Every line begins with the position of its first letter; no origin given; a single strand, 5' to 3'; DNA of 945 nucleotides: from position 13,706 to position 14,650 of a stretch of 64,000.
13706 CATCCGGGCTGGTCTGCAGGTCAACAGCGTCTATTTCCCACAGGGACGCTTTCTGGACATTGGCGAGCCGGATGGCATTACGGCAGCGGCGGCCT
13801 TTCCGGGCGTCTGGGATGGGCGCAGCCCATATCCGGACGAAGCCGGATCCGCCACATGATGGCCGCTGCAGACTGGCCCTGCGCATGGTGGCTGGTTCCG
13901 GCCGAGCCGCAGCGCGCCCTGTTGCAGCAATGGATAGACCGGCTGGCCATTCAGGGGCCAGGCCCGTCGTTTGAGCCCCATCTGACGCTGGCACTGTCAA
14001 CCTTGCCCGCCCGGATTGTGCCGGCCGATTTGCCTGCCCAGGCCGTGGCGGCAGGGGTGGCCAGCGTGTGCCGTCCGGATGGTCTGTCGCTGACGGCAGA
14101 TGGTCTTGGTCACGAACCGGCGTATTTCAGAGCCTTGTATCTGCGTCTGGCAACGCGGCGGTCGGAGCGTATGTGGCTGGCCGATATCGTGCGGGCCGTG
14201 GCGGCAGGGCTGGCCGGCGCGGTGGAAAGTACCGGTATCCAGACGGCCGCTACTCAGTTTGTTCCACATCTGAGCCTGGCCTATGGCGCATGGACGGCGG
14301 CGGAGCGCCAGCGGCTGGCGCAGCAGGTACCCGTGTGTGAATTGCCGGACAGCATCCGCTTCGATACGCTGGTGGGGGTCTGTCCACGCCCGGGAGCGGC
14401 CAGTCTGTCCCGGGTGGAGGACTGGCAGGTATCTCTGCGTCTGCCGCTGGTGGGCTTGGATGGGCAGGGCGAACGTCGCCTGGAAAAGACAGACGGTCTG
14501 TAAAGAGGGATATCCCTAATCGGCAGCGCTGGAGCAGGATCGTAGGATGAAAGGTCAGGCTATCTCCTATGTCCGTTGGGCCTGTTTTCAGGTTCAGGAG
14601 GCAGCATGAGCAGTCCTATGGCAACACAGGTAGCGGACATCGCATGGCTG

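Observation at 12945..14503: Translationally coupled GalU-like nucleotidyltransferase + 2H phosphoesterase pair of unknown function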

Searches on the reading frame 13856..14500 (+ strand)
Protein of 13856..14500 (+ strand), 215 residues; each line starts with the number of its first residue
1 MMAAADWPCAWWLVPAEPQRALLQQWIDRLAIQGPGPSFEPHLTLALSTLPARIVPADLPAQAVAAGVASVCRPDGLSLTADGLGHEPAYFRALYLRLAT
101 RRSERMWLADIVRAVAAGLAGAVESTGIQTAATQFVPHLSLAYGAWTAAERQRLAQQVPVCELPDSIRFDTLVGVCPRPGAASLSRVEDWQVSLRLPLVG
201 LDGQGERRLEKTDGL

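Call 3: search_protein_families(library=pfam, proteins=[window:13856-14500:+], max_evalue=1)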
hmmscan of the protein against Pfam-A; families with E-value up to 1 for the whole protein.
window:13856-14500:+ (215 aa): 4 families
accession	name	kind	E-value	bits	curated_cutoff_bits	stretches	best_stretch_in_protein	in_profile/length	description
PF07823.17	CPDase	-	2.3e-09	37.7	21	1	10-154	4-150/199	Cyclic phosphodiesterase-like protein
PF13563.12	2_5_RNA_ligase2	-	2.4e-05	24.9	27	1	38-158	23-129/152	2'-5' RNA ligase superfamily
PF11000.13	DUF2840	-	0.04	14.1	25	1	127-191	29-92/148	Protein of unknown function (DUF2840)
PF18625.7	EspB_PE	-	0.06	14.3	29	0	65-117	16-68/77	ESX-1 secreted protein B PE domain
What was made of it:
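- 13856..14503 (+): 2H phosphoesterase gene (215 aa) of the CPDase family, in the nucleotidyltransferase-linked subfamily. Pfam PF07823 scores 37.7 bits (call 3).
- On CPDase family (Pfam PF07823; plant/yeast Appr>p phosphodiesterase): 37.7 bits against 21 (call 3).
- Closest known: Arabidopsis thaliana and yeast cyclic phosphodiesterase. Same: It belongs to the same Pfam family, PF07823 (call 3).
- Checked: CPDase PF07823 scores 37.7 bits against a cutoff of 21 (call 3).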

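Call 4: search_protein_families(library=ncbifam, proteins=[window:13856-14500:+], max_evalue=1)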
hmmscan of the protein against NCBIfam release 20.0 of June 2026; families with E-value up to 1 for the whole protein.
window:13856-14500:+ (215 aa): 1 family
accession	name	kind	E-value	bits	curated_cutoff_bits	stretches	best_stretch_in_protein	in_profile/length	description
TIGR02258.1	2_5_ligase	equivalog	0.069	13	65.7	0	113-146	99-132/180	RNA 2',3'-cyclic phosphodiesterase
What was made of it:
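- Closest known: ThpR/LigT, the bacterial RNA 2',3'-cyclic phosphodiesterase. Different: TIGR02258 scores 13 bits against a cutoff of 65.7 (call 4).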

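Call 6: find_homologous_proteins(query=window:13856-14500:+, max_evalue=0.001)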
Query window:13856-14500:+ (215 aa): 13 proteins with E <= 0.001 among 5213 candidates.
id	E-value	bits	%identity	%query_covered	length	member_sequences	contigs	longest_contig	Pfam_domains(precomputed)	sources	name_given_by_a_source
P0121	9.1e-137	472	100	100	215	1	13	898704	PF13563.13,PF07823.18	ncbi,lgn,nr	ncbi:MAG: hypothetical protein Q4B13_07570 [Lautropia sp.]|nr:hypothetical protein [Lautropia sp.]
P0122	4.4e-30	123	38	89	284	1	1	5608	PF07823.18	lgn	-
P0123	1.7e-28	118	36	89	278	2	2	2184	PF07823.18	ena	-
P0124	5.8e-26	110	42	88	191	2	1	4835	PF07823.18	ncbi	-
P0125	1.6e-23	102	43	89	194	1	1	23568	PF07823.18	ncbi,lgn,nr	ncbi:MAG: hypothetical protein Q4B17_12725 [Lautropia sp.]|nr:hypothetical protein [Lautropia sp.]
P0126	1.7e-22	98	35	93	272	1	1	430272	PF07823.18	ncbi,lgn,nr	ncbi:MAG: hypothetical protein Q4A16_03445 [Lautropia sp.]|nr:hypothetical protein [Lautropia sp.]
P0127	2.4e-22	98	40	88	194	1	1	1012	PF07823.18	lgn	-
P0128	4.7e-18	84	44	50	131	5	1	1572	-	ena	-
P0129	1.3e-7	50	33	78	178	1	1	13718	PF13563.13,PF07823.18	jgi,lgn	jgi:hypothetical protein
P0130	9.7e-7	47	32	68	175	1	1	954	PF02834.23,PF13563.13,PF07823.18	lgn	-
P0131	5.1e-5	41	33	68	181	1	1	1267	PF02834.23,PF13563.13,PF07823.18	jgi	jgi:2'-5' RNA ligase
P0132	1.3e-4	40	31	68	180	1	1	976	PF02834.23,PF13563.13,PF07823.18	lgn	-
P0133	2.1e-4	39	31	86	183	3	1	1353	PF13563.13,PF07823.18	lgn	-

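Call 11: search_solved_structures(query=window:13856-14500:+, max_evalue=1, show_alignments=2)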
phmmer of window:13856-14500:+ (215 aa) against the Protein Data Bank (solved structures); distinct sequences matched with E-value up to 1: 3.
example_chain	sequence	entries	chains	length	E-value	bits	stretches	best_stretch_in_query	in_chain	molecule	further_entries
1fsi_A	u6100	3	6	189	0.0032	20.6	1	11-156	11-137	CYCLIC PHOSPHODIESTERASE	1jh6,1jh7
5hy5_A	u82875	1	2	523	0.21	14.6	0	71-146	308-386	Tryptophan 6-halogenase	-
9uh3_T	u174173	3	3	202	0.54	13.3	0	43-120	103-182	Fucoxanthin chlorophyll a/c binding protein V (FCPI-5)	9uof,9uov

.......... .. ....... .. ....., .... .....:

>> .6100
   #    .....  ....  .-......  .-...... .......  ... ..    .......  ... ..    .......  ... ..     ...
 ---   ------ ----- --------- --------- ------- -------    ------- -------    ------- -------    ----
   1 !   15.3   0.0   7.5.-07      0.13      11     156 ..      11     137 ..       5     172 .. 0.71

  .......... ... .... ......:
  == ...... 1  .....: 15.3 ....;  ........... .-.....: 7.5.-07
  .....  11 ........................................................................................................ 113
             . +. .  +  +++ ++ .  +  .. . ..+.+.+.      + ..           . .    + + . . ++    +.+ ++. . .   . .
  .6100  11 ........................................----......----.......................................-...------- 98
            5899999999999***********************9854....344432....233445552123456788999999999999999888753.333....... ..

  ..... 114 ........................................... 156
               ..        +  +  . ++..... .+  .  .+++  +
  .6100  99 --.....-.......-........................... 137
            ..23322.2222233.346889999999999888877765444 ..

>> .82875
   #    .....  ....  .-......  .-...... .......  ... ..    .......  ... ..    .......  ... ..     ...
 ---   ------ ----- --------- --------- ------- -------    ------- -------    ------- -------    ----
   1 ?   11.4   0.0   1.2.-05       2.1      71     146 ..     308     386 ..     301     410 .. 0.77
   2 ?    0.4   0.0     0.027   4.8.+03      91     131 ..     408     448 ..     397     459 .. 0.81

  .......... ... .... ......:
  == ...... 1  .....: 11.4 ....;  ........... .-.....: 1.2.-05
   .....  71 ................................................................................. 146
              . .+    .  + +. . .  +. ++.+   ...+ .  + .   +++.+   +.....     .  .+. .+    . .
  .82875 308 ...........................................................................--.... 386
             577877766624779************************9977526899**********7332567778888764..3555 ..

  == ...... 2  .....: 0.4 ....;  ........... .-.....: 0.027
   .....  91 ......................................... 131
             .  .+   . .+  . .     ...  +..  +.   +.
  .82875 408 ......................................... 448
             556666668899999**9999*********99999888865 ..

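Call 18: search_protein_families(library=padloc, proteins=[window:13856-14500:+], max_evalue=1)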
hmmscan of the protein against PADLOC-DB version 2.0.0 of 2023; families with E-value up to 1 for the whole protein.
window:13856-14500:+ (215 aa): 0 families

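Call 19: find_homologous_proteins(query=A2, max_evalue=0.001)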
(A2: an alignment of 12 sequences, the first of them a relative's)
Query A2 (12 sequences) (215 aa, profile of the alignment): 84 proteins with E <= 0.001 among 8000 candidates.
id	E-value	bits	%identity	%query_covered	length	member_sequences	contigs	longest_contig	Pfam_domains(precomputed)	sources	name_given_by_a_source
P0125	1.9e-72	261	43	89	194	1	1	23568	PF07823.18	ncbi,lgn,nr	ncbi:MAG: hypothetical protein Q4B17_12725 [Lautropia sp.]|nr:hypothetical protein [Lautropia sp.]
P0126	4.6e-71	256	35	93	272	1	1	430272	PF07823.18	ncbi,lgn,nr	ncbi:MAG: hypothetical protein Q4A16_03445 [Lautropia sp.]|nr:hypothetical protein [Lautropia sp.]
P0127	4.3e-69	250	40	88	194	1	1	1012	PF07823.18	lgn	-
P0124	1.6e-68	248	42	88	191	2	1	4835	PF07823.18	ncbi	-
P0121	2.7e-66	241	100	100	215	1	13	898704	PF13563.13,PF07823.18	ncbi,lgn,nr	ncbi:MAG: hypothetical protein Q4B13_07570 [Lautropia sp.]|nr:hypothetical protein [Lautropia sp.]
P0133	1.4e-57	212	31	86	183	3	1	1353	PF13563.13,PF07823.18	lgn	-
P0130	8.9e-57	210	32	68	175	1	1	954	PF02834.23,PF13563.13,PF07823.18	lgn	-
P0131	3.1e-53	198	33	68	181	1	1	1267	PF02834.23,PF13563.13,PF07823.18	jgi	jgi:2'-5' RNA ligase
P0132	1.6e-52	196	31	68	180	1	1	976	PF02834.23,PF13563.13,PF07823.18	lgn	-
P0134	3.0e-48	182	42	92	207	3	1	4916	PF13563.13,PF07823.18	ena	-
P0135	9.0e-47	177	42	90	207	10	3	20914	PF07823.18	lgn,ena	-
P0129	2.6e-46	176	33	78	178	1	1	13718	PF13563.13,PF07823.18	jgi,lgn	jgi:hypothetical protein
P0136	2.4e-45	172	30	86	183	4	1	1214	PF13563.13,PF07823.18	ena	-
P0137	2.5e-45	172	29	84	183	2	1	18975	PF13563.13,PF07823.18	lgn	-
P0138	8.7e-40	154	26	87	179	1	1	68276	PF13563.13,PF07823.18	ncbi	-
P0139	2.9e-36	143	30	72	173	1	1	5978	PF13563.13,PF07823.18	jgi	jgi:2'-5' RNA ligase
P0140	1.8e-35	140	41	17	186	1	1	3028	PF02834.23,PF13563.13,PF07823.18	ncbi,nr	ncbi:MAG TPA: 2'-5' RNA ligase family protein [Vicinamibacteria bacterium]|nr:2'-5' RNA ligase famil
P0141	1.5e-33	134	32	87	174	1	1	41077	PF13563.13,PF07823.18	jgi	jgi:putative hydrolase of the HAD superfamily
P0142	9.7e-33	131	36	74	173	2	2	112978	PF13563.13,PF07823.18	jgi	-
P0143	2.0e-31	127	30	68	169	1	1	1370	PF13563.13,PF07823.18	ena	-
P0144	3.9e-31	126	32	88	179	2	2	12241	PF02834.23,PF13563.13,PF07823.18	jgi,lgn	jgi:2'-5' RNA ligase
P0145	5.1e-31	126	30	82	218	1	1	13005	PF13563.13,PF07823.18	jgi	jgi:putative hydrolase of the HAD superfamily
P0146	2.2e-30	124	32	75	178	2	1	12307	PF13563.13,PF07823.18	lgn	-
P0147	3.7e-29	120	28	68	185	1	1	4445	PF02834.23,PF13563.13,PF07823.18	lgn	-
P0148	7.9e-29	118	28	93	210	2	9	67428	PF13563.13,PF07823.18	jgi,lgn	jgi:2'-5' RNA ligase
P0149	1.1e-28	118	30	75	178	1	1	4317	PF13563.13,PF07823.18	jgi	jgi:2'-5' RNA ligase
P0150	1.7e-28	117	28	88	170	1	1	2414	PF13563.13,PF07823.18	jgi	jgi:2'-5' RNA ligase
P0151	2.4e-28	117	29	89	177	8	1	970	PF13563.13,PF07823.18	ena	-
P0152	2.6e-28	117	27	68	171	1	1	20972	PF13563.13,PF07823.18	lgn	-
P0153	6.8e-27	112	29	88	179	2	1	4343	PF13563.13,PF07823.18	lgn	-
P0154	2.2e-26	111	32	75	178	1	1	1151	PF13563.13,PF07823.18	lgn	-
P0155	3.1e-26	110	29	75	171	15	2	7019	PF13563.13,PF07823.18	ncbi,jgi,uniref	ncbi:2'-5' RNA ligase family protein [Bosea sp. TAB14]|jgi:2'-5' RNA ligase|uniref:2'-5' RNA ligase 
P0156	4.7e-26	109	23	69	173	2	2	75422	PF13563.13,PF07823.18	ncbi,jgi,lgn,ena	-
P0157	1.6e-25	108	40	19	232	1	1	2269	PF13563.13,PF07823.18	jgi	jgi:2'-5' RNA ligase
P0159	7.6e-25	105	30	85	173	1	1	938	PF13563.13,PF07823.18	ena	-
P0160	8.3e-25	105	30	75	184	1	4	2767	PF07823.18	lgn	-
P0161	8.6e-25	105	28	73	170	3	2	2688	PF13563.13,PF07823.18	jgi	jgi:2'-5' RNA ligase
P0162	1.2e-24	105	34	62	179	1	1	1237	PF13563.13,PF07823.18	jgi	jgi:2'-5' RNA ligase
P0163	1.3e-24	105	30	85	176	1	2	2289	PF13563.13,PF07823.18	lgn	-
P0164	7.9e-24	102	27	62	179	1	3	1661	PF13563.13,PF07823.18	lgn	-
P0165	9.4e-24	102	30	85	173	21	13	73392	PF13563.13,PF07823.18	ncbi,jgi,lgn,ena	jgi:hypothetical protein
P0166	1.4e-23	101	25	75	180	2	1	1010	PF13563.13,PF07823.18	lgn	-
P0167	2.8e-23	100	28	78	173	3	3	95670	PF13563.13,PF07823.18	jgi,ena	jgi:2'-5' RNA ligase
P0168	2.8e-23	100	28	75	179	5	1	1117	PF13563.13,PF07823.18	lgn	-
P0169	3.6e-23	100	28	88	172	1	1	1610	PF13563.13,PF07823.18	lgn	-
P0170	4.0e-23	100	32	89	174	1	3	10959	PF07823.18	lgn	-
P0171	5.6e-23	99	60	16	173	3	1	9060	PF13563.13,PF07823.18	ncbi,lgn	ncbi:MAG: hypothetical protein ABJB32_00250 [Verrucomicrobiota bacterium]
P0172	6.2e-23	99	28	89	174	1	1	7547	PF07823.18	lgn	-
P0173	6.3e-23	99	31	80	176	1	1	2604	PF02834.23,PF13563.13,PF07823.18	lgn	-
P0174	9.0e-23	99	27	68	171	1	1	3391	PF07823.18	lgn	-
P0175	1.2e-22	98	26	87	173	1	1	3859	PF13563.13,PF07823.18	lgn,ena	-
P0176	7.6e-22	96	32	80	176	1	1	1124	PF13563.13,PF07823.18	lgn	-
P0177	1.2e-21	95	28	86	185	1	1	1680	PF07823.18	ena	-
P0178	1.3e-21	95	28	85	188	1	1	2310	PF07823.18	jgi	jgi:hypothetical protein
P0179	1.7e-21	95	27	85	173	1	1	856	PF07823.18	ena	-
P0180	2.7e-21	94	32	87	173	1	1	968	PF13563.13,PF07823.18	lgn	-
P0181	4.0e-21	93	27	68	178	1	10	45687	PF13563.13,PF07823.18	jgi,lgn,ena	-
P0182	5.0e-21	93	30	78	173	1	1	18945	PF13563.13,PF07823.18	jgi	jgi:2'-5' RNA ligase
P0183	5.0e-21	93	35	62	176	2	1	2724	PF13563.13,PF07823.18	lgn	-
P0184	1.1e-20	92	30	34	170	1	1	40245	PF13563.13,PF07823.18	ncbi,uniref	ncbi:2'-5' RNA ligase family protein [Halorubrum sp. FL23]|uniref:2'-5' RNA ligase family protein n=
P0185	2.4e-20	91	29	78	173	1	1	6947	PF13563.13,PF07823.18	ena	-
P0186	9.4e-20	89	25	77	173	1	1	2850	PF13563.13,PF07823.18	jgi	jgi:2'-5' RNA ligase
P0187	1.3e-19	88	38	32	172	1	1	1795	PF13563.13,PF07823.18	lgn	-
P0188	1.6e-19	88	27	78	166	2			PF13563.13,PF07823.18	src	-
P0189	2.6e-19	87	30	39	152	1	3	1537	PF13563.13,PF07823.18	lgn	-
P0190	3.6e-19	87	29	77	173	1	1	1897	PF13563.13,PF07823.18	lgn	-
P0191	3.8e-19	87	29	78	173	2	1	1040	PF13563.13,PF07823.18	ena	-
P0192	2.2e-18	84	23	77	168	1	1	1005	PF07823.18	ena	-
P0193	2.3e-18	84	23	87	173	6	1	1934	PF13563.13,PF07823.18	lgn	-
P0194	3.5e-17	80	23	86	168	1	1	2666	PF07823.18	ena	-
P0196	5.1e-15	73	31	73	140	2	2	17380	PF13563.13,PF07823.18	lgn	-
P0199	8.1e-13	66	27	67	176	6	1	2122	PF07823.18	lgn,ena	-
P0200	1.3e-12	66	44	16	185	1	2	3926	PF13563.13,PF07823.18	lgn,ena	-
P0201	3.3e-11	61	30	69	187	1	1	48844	PF07823.18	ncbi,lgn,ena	-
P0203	1.3e-9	56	30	61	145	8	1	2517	PF07823.18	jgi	jgi:2',3'-cyclic-nucleotide 3'-phosphodiesterase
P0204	1.3e-8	53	25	67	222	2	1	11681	PF07823.18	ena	-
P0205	4.7e-7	47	62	6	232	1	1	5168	PF13563.13,PF07823.18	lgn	-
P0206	4.6e-6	44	28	70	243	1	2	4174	PF07823.18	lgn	-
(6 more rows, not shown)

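Call 20: find_encoding_contigs(protein=P0138, flank=6000, max_places=1)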
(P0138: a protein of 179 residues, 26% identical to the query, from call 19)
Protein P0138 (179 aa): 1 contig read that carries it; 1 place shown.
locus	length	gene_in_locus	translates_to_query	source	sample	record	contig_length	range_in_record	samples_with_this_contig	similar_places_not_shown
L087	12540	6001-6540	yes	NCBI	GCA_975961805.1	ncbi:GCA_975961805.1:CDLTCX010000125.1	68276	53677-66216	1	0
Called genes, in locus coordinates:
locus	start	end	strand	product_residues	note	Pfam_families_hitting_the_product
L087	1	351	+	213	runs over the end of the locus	PF10114:PocR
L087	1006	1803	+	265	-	PF00106:adh_short, PF08659:KR, PF23441:SDR (weak), PF13561:adh_short_C2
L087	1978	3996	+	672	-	PF26965:MimR_N (weak), PF01590:GAF, PF00158:Sigma54_activat, PF14532:Sigma54_activ_2, PF07728:AAA_5 (weak), PF25601:AAA_lid_14, PF02954:HTH_8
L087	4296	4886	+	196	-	PF00383:dCMP_cyt_deam_1, PF14437:MafB19-deam (weak)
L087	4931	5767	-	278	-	PF02146:SIR2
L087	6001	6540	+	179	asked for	PF07823:CPDase, PF13563:2_5_RNA_ligase2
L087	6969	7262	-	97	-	PF08734:GYD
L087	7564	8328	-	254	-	PF04333:MlaA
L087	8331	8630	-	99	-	-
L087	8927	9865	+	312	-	PF13717:Zn_ribbon_4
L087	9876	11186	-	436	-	PF03447:NAD_binding_3, PF00742:Homoserine_dh, PF01842:ACT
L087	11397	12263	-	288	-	PF13509:S1_2, PF17783:WHD_CvfB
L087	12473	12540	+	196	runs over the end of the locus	PF03942:DTW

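Call 21: find_encoding_contigs(protein=P0142, flank=6000, max_places=1)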
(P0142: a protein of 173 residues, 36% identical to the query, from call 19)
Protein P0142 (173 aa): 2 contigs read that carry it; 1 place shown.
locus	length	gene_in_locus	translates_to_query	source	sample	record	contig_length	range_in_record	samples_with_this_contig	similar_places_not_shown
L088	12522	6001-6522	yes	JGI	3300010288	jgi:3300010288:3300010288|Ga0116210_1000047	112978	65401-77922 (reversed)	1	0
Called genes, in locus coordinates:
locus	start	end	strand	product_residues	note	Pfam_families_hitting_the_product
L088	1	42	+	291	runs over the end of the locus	PF02574:S-methyl_trans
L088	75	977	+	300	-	-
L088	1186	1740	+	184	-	PF12822:ECF_trnsprt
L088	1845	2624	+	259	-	PF03309:Pan_kinase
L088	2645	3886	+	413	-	PF02441:Flavoprotein, PF04127:DFP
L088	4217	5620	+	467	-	PF09861:Lar_N, PF21113:LarA_C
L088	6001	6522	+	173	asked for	PF07823:CPDase, PF13563:2_5_RNA_ligase2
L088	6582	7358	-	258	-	PF01182:Glucosamine_iso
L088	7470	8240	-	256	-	PF04203:Sortase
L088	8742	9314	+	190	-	PF04964:Flp_Fap (weak), PF01551:Peptidase_M23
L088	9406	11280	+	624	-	PF19864:Radical_SAM_N2, PF02310:B12-binding (faint), PF04055:Radical_SAM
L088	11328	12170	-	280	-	PF01261:AP_endonuc_2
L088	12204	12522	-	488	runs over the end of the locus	PF06253:MTTB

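Call 22: find_encoding_contigs(protein=P0165, flank=6000, max_places=2)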
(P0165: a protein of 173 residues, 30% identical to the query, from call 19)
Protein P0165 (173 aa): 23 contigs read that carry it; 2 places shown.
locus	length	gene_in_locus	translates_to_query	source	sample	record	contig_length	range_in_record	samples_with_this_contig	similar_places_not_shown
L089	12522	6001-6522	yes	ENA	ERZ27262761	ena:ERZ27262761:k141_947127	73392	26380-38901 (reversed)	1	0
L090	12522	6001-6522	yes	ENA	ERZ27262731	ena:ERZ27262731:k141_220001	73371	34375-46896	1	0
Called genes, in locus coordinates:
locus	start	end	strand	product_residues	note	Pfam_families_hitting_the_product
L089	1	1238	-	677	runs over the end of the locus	PF07973:tRNA_SAD, PF00587:tRNA-synt_2b, PF03129:HGTP_anticodon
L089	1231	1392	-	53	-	-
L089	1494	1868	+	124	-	PF07883:Cupin_2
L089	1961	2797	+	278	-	-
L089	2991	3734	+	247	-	PF02592:Vut_1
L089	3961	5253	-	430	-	PF12704:MacB_PCD, PF02687:FtsX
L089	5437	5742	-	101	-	PF09996:DUF2237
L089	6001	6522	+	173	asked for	PF07823:CPDase, PF13563:2_5_RNA_ligase2 (faint)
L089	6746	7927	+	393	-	PF01139:RtcB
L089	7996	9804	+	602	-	PF00012:HSP70, PF06723:MreB_Mbl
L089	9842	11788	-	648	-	PF12895:ANAPC3 (faint), PF13428:TPR_14 (faint), PF23914:TPR_CcmH_CycH (faint), PF14559:TPR_19 (faint)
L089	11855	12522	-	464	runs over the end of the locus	PF01594:AI-2E_transport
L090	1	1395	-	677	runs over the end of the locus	PF07973:tRNA_SAD, PF00587:tRNA-synt_2b, PF03129:HGTP_anticodon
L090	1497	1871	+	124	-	PF07883:Cupin_2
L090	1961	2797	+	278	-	-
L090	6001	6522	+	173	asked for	PF07823:CPDase, PF13563:2_5_RNA_ligase2 (faint)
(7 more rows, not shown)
